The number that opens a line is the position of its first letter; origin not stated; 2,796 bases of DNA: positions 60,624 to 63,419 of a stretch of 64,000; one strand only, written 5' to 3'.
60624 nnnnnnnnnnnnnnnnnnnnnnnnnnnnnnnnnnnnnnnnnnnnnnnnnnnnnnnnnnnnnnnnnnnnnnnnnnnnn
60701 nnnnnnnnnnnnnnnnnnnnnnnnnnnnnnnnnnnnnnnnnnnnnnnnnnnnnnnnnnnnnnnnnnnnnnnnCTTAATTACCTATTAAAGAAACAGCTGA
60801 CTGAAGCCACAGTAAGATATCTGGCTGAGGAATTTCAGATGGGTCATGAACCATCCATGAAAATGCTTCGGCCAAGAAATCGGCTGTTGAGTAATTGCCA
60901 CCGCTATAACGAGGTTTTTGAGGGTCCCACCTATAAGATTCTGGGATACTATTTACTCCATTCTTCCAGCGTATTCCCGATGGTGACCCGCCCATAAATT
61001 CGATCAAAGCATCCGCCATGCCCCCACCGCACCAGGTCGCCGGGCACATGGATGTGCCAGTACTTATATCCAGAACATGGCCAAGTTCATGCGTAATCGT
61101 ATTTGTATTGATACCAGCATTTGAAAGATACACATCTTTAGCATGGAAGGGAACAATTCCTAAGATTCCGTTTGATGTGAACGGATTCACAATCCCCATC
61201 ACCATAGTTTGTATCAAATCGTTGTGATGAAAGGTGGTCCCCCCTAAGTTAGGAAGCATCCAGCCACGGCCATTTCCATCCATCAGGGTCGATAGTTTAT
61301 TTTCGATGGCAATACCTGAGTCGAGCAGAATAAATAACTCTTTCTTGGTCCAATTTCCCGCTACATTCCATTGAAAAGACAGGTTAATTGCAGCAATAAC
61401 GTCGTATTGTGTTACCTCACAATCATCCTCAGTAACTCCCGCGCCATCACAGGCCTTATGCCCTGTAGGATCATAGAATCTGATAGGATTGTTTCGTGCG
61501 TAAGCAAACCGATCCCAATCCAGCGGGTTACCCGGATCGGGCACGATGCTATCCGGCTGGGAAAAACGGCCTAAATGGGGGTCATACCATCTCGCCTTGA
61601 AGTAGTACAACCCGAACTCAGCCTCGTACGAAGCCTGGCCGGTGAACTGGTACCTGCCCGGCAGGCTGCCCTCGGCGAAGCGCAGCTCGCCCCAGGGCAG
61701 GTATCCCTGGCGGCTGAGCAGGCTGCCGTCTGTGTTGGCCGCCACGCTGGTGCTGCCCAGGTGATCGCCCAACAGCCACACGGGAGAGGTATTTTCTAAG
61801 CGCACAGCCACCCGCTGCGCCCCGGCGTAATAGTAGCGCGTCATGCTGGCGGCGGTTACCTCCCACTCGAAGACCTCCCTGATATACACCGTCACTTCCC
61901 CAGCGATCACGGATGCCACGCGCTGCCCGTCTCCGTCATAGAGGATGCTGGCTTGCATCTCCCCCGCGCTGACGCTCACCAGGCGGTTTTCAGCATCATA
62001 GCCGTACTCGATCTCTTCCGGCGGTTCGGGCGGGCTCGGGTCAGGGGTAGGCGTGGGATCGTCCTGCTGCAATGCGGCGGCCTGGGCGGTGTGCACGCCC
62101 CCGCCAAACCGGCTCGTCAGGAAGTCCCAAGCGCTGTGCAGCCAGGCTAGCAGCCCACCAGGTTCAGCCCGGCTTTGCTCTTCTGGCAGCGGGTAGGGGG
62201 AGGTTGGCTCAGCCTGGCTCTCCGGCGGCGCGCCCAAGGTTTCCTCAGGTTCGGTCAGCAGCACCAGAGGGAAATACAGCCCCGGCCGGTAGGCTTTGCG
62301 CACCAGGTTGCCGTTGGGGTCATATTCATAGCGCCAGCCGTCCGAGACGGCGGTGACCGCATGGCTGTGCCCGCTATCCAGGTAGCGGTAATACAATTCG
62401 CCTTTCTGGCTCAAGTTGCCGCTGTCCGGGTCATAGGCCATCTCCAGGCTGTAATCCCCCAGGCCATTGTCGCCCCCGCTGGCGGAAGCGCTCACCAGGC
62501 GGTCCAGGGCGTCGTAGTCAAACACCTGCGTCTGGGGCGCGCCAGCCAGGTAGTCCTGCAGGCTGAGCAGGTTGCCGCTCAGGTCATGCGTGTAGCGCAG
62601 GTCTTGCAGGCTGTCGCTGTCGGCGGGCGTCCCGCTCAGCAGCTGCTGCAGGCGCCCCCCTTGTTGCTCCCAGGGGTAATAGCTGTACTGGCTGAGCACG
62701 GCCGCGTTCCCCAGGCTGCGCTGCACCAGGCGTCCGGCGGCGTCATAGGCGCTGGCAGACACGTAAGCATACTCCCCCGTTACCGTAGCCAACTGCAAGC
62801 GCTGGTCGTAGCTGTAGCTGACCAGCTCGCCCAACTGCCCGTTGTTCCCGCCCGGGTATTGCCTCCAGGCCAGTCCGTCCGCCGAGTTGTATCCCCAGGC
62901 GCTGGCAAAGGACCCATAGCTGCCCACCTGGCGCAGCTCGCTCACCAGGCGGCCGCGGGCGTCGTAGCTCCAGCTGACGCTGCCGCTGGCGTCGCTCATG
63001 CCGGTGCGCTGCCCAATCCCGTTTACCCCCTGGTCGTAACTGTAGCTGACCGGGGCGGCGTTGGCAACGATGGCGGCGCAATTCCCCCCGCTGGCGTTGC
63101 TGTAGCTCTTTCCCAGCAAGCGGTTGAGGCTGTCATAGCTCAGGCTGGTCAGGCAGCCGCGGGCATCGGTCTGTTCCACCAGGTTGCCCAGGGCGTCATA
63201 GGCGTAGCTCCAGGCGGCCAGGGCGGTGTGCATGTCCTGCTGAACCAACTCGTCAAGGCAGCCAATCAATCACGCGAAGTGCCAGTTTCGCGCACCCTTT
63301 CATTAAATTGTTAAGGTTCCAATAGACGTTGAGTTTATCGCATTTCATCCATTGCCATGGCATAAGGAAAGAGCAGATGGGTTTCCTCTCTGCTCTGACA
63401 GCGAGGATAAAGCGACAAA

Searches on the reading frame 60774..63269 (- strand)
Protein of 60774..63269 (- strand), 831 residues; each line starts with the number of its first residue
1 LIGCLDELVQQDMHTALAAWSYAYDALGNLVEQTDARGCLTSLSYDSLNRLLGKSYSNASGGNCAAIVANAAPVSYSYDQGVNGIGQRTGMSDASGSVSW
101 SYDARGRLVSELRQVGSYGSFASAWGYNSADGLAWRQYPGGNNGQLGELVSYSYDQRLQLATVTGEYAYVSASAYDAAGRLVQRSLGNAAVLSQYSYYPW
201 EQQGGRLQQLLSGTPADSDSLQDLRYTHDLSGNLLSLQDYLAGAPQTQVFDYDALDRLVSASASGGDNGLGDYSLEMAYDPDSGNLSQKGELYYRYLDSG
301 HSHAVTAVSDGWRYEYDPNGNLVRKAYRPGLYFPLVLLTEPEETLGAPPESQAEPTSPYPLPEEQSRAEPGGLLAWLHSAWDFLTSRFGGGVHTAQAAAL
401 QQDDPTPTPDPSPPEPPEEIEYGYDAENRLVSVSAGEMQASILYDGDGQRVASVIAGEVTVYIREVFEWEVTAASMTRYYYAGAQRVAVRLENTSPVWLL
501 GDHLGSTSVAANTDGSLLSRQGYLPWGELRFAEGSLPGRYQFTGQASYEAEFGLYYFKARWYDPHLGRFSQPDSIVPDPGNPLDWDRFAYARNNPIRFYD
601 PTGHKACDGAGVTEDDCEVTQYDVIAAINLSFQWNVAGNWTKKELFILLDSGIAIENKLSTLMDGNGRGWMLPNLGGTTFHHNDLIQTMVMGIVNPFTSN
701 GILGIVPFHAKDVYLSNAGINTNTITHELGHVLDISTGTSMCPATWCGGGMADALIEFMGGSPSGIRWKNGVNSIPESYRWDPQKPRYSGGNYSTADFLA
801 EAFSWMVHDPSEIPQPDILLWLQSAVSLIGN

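Call 4: search_protein_families(library=pfam, proteins=[window:60774-63269:-], max_evalue=0.01)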
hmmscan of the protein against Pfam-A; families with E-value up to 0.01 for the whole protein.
window:60774-63269:- (831 aa): 1 family
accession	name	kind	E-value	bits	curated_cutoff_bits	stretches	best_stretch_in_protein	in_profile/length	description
PF05593.20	RHS_repeat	-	2.7e-22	79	22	2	24-56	1-33/38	RHS Repeat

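Call 11: find_related_loci(query=window:60774-63269:-, collection=genome_contigs, flank=10000)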
Query window:60774-63269:- (831 aa) in genome_contigs; peptide patterns used: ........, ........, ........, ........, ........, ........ (x = any residue, [..] = any of these).
23 stretches matched a pattern; 3 encode a relative of the query (tblastn E <= 1e-3); 3 distinct loci.
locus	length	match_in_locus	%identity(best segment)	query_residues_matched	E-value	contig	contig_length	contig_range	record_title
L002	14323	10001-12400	24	19-614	1e-8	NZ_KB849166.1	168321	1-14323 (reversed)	Acinetobacter bohemicus ANC 3994 acLZV-supercont1.12, whole genome shotgun sequence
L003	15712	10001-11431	28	22-614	4e-8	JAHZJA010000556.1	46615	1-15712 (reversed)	MAG: Deltaproteobacteria bacterium isolate P_S1_bin.18 k141_681252, whole genome shotgun sequence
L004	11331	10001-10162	39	548-604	2e-4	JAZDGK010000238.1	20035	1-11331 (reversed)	MAG: Pseudomonadota bacterium isolate MEGAHIT-group-0.260 k141_620592, whole genome shotgun sequence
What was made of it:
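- Tried and rejected: The genome_contigs scan found only distant proteobacterial Rhs genes at 24-39% identity (call 11).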

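Call 12: search_protein_families(library=ncbifam, proteins=[window:60774-63269:-], max_evalue=0.01)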
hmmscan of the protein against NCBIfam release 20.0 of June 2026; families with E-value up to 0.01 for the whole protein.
window:60774-63269:- (831 aa): 3 families
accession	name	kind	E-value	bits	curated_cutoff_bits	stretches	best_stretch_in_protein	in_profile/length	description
TIGR03696.1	Rhs_assc_core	domain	7.3e-19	68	32.5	1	523-604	1-76/76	RHS repeat-associated core domain-containing protein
TIGR01643.1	YD_repeat_2x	repeat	3.4e-17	62.2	15.8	1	19-42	17-40/42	YD repeat-containing protein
NF041261.1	RHS_core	equivalog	3.1e-08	31.9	2000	2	502-603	1163-1260/1261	RHS element core protein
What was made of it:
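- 61458..63290 (-): Core of orphan cassette (ii): a 5'-truncated Rhs YD-shell fragment of 604 codons. The ORF starts at TTG 63269. RHS_repeat and TIGR03696 hits (calls 4, 12).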

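Call 13: find_homologous_proteins(query=window:60774-63269:-, max_evalue=0.00001)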
Query window:60774-63269:- (831 aa): 1958 proteins with E <= 0.00001 among 8000 candidates; the best 120 are listed.
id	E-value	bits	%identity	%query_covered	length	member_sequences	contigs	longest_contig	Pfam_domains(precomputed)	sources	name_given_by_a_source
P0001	3.5e-189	649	63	37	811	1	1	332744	PF05593.20,PF25023.2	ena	-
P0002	9.6e-183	628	84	39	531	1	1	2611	PF05593.20,PF25023.2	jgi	jgi:RHS repeat-associated protein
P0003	6.4e-132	460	50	40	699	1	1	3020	PF05593.20,PF25023.2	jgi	jgi:RHS repeat-associated protein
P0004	3.9e-127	444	39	72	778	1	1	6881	PF05593.20,PF25023.2,PF12106.15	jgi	jgi:RHS repeat-associated protein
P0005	1.0e-126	443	49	37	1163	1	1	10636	PF00754.32,PF05593.20,PF22633.4,PF25023.2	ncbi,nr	ncbi:MAG TPA: RHS repeat-associated core domain-containing protein, partial [Anaerolineales bacteriu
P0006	4.1e-126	441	48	37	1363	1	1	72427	PF05593.20,PF25023.2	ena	-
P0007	2.6e-122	428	49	37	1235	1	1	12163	PF21814.3,PF05593.20,PF25023.2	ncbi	ncbi:MAG: RHS repeat-associated core domain-containing protein [Anaerolineales bacterium]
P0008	8.0e-122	426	47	37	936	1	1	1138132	PF20041.6,PF05593.20,PF25023.2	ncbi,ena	-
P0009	7.0e-121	423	43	47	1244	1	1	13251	PF26549.1,PF05593.20,PF25023.2,PF07676.19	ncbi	-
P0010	2.3e-120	422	45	34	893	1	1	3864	PF05593.20,PF25023.2,PF16841.12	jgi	jgi:RHS repeat-associated protein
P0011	6.2e-120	420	46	37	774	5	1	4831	PF05593.20,PF25023.2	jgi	jgi:RHS repeat-associated protein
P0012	5.7e-118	414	44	37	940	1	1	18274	PF05593.20,PF25023.2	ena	-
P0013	7.6e-117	410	38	71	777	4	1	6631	PF05593.20,PF25023.2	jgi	jgi:RHS repeat-associated protein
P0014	1.5e-116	409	44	35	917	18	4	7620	PF05593.20,PF25023.2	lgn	-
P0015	5.1e-114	401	52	26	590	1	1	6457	PF05593.20,PF25023.2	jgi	jgi:RHS repeat-associated protein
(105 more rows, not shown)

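Call 14: find_encoding_contigs(protein=P0001, flank=10000, max_places=3)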
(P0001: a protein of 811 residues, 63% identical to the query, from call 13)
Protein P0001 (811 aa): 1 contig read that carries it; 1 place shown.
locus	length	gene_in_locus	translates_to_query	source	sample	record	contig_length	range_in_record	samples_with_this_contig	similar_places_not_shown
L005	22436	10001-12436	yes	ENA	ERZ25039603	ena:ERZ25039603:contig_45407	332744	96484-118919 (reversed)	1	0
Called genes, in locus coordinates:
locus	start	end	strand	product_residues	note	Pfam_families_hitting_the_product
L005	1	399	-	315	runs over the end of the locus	-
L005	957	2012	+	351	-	PF01163:RIO1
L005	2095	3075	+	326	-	PF02350:Epimerase_2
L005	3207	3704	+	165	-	PF02915:Rubrerythrin, PF21349:RUBY_RBDX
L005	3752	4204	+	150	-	PF08332:CaMKII_AD, PF13474:SnoaL_3 (faint), PF08332:CaMKII_AD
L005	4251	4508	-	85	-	-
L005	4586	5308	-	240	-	PF01925:TauE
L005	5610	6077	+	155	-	-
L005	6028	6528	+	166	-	-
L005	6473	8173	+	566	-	PF03534:SpvB (faint)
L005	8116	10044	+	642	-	PF05593:RHS_repeat (faint)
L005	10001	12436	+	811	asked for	PF05593:RHS_repeat (faint), PF25023:TEN_YD-shell (faint)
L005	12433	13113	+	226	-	-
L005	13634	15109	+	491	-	PF05593:RHS_repeat (faint), PF25023:TEN_YD-shell (weak), PF15648:Tox-REase-5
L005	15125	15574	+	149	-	-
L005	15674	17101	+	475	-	PF05593:RHS_repeat (faint), PF25023:TEN_YD-shell (weak)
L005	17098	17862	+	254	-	-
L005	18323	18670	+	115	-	-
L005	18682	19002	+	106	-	-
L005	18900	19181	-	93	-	-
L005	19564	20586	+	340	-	-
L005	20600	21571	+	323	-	PF26549:Tricorn_N (faint), PF07676:PD40 (faint), PF26550:Tricorn_2nd (faint)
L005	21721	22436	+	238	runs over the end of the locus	PF05593:RHS_repeat (faint)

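Call 15: find_encoding_contigs(protein=P0002, flank=10000, max_places=3)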
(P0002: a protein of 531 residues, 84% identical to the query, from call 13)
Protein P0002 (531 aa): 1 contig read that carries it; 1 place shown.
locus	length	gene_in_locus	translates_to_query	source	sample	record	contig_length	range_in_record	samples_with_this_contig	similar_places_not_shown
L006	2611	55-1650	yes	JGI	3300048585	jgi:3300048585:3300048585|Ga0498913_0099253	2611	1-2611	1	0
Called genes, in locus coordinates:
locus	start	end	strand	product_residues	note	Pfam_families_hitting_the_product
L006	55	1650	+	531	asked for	PF05593:RHS_repeat (faint), PF25023:TEN_YD-shell (weak)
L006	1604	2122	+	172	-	-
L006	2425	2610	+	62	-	?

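Call 19: search_protein_families(library=pfam, proteins=[L006:1598-2122:+], max_evalue=1)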
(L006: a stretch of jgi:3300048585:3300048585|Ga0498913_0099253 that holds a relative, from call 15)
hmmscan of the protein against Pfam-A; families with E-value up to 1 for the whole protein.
L006:1598-2122:+ (174 aa): 1 family
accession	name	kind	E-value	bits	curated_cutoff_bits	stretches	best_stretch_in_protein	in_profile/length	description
PF07791.16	Imm11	-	9.8e-05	22.2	22.1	1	53-125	39-113/194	Immunity protein family (Imm11)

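Call 22: find_encoding_contigs(protein=window:60774-63269:-, flank=10000, max_places=6)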
Protein window:60774-63269:- (831 aa): no gene with exactly this product is on record in the collection.
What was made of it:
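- Tried and rejected: The exact 831-aa product is not on record (call 22).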

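Call 49: search_protein_families(library=pfam, proteins=[L005:5610-6077:+, L005:6028-6528:+, L005:6473-8173:+, L005:8116-10044:+, L005:12433-13113:+, L005:13634-15109:+, L005:15125-15574:+, L005:15674-17101:+, L005:17098-17862:+, L005:19564-20586:+], max_evalue=0.01)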
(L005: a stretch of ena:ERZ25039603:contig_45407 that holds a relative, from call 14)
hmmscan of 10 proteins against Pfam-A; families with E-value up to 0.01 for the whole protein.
L005:5610-6077:+ (155 aa): 0 families

L005:6028-6528:+ (166 aa): 0 families

L005:6473-8173:+ (566 aa): 1 family
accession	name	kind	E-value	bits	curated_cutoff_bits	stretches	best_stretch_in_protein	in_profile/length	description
PF03534.18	SpvB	-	5.9e-10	39.3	22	2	81-150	12-73/287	Salmonella virulence plasmid 65kDa B protein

L005:8116-10044:+ (642 aa): 1 family
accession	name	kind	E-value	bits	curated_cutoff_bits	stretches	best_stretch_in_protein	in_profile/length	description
PF05593.20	RHS_repeat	-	4.4e-08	33.8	22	1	507-544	1-35/38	RHS Repeat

L005:12433-13113:+ (226 aa): 2 families
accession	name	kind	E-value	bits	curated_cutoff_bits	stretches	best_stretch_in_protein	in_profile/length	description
PF07791.16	Imm11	-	3.6e-05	23.6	22.1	1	161-209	144-192/194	Immunity protein family (Imm11)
PF09535.15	Gmx_para_CXXCG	-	0.0029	17.4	25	0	148-204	173-229/236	Protein of unknown function (Gmx_para_CXXCG)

L005:13634-15109:+ (491 aa): 2 families
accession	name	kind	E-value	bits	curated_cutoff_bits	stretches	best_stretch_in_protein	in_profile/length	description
PF05593.20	RHS_repeat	-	1.5e-08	35.2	22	1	75-107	1-34/38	RHS Repeat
PF15648.12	Tox-REase-5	-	4e-08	34.1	25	1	379-460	2-93/95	Restriction endonuclease fold toxin 5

L005:15125-15574:+ (149 aa): 0 families

L005:15674-17101:+ (475 aa): 1 family
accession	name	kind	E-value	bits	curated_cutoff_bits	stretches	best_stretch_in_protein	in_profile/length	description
PF05593.20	RHS_repeat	-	3.6e-07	30.8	22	1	47-80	1-35/38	RHS Repeat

L005:17098-17862:+ (254 aa): 0 families

L005:19564-20586:+ (340 aa): 0 families
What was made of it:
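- On Tc toxin (TcB/TcC with TcA): SpvB is seen only in the main gene of relative L005 (call 49).
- Closest known: Enterobacterial Rhs loci with orphan rhs-CT/rhsI modules. Different: Main genes in relatives carry SpvB/TcB-like or carbohydrate-binding-type N-termini (calls 13, 14, 49).
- One carries Tox-REase-5 and one is followed by a PD40 protein: calls 14, 49. The main gene region in L005 carries an SpvB domain and is called as pieces of about 1530 aa plus 811 aa (calls 14, 49).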

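Call 66: search_protein_families(library=padloc, proteins=[window:60774-63269:-], max_evalue=0.01)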
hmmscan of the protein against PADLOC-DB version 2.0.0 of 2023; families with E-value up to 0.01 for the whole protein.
window:60774-63269:- (831 aa): 0 families
